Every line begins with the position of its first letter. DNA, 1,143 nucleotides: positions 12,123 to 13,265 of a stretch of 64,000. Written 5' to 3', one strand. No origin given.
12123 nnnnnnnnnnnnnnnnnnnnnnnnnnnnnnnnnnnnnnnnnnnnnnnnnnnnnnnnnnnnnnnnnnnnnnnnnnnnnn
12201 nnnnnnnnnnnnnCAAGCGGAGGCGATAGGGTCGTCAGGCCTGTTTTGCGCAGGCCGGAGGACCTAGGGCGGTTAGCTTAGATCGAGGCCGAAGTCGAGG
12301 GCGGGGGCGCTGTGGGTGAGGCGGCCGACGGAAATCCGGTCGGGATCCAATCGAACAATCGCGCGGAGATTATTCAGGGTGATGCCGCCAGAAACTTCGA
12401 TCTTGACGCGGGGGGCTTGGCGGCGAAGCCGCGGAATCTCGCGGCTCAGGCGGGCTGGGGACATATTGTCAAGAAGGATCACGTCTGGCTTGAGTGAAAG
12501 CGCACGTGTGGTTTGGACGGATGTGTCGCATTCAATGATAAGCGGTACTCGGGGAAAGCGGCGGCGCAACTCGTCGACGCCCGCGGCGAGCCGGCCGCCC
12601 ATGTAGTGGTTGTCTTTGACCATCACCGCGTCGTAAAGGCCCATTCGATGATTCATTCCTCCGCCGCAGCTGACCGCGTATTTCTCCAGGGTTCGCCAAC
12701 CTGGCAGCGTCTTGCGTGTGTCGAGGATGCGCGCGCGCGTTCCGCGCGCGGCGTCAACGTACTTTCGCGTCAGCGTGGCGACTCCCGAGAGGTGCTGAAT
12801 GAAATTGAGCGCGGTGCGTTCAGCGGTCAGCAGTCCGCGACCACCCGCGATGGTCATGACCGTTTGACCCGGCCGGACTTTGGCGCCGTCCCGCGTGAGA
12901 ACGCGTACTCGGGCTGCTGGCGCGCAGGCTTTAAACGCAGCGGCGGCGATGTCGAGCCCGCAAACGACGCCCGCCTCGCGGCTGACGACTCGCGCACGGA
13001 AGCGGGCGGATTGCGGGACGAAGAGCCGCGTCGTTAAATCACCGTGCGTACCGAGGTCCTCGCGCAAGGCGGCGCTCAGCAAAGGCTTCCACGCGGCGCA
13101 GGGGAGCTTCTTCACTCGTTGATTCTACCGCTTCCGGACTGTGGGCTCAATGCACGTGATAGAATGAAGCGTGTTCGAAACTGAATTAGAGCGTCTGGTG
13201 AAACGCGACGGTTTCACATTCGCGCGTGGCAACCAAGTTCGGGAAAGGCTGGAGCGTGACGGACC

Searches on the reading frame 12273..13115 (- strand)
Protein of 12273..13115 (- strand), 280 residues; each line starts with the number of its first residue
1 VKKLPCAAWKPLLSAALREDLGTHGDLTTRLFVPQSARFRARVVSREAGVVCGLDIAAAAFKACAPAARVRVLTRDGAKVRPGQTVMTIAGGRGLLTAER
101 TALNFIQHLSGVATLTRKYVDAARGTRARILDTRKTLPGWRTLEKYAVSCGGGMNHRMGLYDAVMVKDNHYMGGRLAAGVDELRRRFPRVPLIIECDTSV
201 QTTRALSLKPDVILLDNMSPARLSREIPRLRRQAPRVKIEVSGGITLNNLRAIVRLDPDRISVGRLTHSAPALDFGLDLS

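Call 72: search_protein_families(library=pfam, proteins=[window:12273-13115:-], max_evalue=0.0001)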
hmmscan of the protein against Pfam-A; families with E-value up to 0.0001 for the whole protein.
window:12273-13115:- (280 aa): 2 families
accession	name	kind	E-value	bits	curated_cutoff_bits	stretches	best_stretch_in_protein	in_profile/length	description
PF01729.25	QRPTase_C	-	3.3e-52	177.1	23.1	1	112-278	1-169/169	Quinolinate phosphoribosyl transferase, C-terminal domain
PF02749.22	QRPTase_N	-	9.8e-20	71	27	1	26-110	1-82/82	Quinolinate phosphoribosyl transferase, N-terminal domain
